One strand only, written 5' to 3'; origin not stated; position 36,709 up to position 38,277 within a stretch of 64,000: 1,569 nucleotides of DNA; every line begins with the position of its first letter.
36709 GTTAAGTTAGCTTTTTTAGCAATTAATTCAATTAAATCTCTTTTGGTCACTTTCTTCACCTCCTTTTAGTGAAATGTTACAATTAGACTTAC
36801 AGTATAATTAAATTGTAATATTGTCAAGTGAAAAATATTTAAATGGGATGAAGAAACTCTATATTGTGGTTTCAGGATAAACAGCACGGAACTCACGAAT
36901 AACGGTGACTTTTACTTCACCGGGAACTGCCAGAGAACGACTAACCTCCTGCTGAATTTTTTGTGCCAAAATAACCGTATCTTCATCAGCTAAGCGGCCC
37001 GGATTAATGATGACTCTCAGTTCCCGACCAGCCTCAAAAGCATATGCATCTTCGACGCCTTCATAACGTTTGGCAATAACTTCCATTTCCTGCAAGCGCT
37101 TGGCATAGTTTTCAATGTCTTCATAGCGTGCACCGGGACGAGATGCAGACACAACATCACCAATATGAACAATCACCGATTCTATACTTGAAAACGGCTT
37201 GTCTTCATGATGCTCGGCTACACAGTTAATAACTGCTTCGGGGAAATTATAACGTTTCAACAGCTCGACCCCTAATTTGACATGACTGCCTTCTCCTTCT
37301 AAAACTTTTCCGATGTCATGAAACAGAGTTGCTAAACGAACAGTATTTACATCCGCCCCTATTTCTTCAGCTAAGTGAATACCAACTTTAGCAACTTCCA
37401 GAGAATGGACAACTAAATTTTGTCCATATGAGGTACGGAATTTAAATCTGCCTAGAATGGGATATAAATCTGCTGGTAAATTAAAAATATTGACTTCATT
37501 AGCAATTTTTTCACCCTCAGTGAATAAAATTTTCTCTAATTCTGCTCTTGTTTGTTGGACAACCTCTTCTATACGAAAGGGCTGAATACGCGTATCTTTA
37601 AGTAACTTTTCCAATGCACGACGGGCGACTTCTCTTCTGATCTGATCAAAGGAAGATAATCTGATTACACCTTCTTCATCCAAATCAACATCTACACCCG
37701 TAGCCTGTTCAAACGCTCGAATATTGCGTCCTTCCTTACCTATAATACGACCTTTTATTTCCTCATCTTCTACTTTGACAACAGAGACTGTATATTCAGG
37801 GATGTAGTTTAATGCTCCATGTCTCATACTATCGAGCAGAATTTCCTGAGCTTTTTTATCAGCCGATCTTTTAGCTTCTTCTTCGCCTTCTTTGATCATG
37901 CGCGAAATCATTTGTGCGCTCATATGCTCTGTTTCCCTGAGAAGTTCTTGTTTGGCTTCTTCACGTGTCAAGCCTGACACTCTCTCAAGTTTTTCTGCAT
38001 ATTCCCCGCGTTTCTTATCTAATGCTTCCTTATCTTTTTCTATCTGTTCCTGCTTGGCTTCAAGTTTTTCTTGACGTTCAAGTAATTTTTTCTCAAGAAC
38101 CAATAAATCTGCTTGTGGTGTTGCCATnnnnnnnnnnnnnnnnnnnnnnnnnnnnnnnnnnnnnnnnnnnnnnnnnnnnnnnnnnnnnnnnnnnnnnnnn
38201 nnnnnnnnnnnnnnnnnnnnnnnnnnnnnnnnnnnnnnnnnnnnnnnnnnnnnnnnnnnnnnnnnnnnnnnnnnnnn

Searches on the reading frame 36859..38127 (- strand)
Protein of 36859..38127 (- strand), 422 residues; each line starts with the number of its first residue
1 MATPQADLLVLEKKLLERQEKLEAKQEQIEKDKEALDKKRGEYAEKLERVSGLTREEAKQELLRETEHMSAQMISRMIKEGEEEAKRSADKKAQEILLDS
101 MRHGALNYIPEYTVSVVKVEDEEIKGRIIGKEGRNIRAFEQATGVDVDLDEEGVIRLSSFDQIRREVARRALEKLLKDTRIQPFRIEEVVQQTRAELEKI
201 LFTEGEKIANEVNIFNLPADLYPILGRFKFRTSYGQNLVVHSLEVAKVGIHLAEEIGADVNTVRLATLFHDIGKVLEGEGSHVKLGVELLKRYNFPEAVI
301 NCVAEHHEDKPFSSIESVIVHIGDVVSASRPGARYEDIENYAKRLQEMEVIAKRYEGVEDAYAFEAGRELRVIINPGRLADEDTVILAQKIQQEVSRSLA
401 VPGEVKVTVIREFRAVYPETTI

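Call 6: search_protein_families(library=pfam, proteins=[window:36859-38127:-], max_evalue=0.01)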
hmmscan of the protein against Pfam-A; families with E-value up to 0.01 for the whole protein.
window:36859-38127:- (422 aa): 5 families
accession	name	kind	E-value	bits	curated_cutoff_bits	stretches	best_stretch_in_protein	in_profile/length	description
PF01966.28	HD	-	1e-18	68.1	22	1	240-328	3-115/116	HD domain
PF12072.13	RNase_Y_N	-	9.1e-18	64.9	32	1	12-104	105-197/201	RNase Y N-terminal region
PF00013.35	KH_1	-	6.1e-07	29.5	21.5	1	124-173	10-65/66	KH domain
PF08668.18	HDOD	-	1.4e-06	28.4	22.9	0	237-276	94-134/196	HDOD domain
PF07650.23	KH_2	-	0.0011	19.2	22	1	119-164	30-74/78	KH domain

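Call 48: list_cluster_members(proteins=[window:36862-38127:-, window:38351-38830:-, window:45511-46479:-, window:43526-44035:+, window:48287-49981:-, window:50067-52691:-, window:47807-48280:+, window:35828-36340:-, window:35386-35784:-, window:29208-30263:+])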
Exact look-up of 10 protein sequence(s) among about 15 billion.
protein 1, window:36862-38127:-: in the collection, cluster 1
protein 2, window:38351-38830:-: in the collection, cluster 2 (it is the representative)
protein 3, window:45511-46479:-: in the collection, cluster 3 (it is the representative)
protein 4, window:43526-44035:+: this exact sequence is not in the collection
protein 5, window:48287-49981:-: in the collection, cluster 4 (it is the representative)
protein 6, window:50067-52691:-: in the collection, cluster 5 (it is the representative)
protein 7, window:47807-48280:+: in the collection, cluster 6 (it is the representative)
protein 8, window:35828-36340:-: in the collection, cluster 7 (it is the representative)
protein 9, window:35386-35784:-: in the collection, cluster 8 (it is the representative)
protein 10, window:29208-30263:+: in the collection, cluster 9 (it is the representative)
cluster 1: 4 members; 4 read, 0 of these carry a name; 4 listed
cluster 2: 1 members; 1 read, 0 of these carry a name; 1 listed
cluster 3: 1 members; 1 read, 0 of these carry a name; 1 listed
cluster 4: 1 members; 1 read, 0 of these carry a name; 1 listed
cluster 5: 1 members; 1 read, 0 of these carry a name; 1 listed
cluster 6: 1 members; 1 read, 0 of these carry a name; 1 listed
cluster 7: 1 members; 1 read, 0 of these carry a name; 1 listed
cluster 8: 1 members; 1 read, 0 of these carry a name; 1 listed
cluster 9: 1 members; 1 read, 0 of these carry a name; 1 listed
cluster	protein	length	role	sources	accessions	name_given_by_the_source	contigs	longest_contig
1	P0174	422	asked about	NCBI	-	-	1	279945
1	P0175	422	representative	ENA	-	-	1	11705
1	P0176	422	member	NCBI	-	-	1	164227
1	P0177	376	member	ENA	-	-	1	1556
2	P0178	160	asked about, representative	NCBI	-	-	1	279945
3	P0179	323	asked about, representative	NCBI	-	-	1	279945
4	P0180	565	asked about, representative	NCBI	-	-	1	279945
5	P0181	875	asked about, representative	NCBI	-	-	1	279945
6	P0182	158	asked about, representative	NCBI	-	-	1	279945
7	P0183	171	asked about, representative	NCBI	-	-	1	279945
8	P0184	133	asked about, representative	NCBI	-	-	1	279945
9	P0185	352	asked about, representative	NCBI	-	-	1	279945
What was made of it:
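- The source is a metagenome-assembled contig of 279,945 bp (call 48).
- Tried and rejected: The window's proteins occur on a single NCBI contig (call 48).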

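Call 50: find_encoding_contigs(protein=P0178, flank=5000, max_places=5)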
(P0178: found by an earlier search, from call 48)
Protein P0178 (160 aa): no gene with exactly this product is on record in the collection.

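Call 51: find_encoding_contigs(protein=P0175, flank=10000, max_places=3)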
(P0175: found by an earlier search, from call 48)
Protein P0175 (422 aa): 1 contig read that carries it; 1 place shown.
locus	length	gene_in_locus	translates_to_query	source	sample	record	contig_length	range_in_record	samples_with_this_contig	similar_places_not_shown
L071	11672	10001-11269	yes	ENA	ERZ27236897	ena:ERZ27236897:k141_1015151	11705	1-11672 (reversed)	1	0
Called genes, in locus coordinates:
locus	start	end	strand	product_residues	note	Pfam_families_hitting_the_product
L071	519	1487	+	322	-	PF01018:GTP1_OBG, PF01926:MMR_HSR1, PF02421:FeoB_N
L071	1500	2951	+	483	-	-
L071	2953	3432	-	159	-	-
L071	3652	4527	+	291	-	PF10672:Methyltrans_SAM (weak)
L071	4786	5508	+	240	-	PF03372:Exo_endo_phos, PF23226:Exo_endo_phos_PGAP2IP (weak)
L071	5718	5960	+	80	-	-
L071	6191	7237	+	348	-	-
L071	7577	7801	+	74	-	-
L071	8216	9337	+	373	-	PF00154:RecA_N, PF06745:ATPase (faint), PF08423:Rad51, PF21096:RecA_C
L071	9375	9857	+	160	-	PF21982:RecX_HTH1, PF02631:RecX_HTH2, PF21981:RecX_HTH3 (weak)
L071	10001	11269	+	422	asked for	PF12072:RNase_Y_N, PF00013:KH_1 (weak), PF22891:KH_PNO1_2nd (weak), PF01966:HD, PF08668:HDOD (faint)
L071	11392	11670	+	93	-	PF00216:Bac_DNA_binding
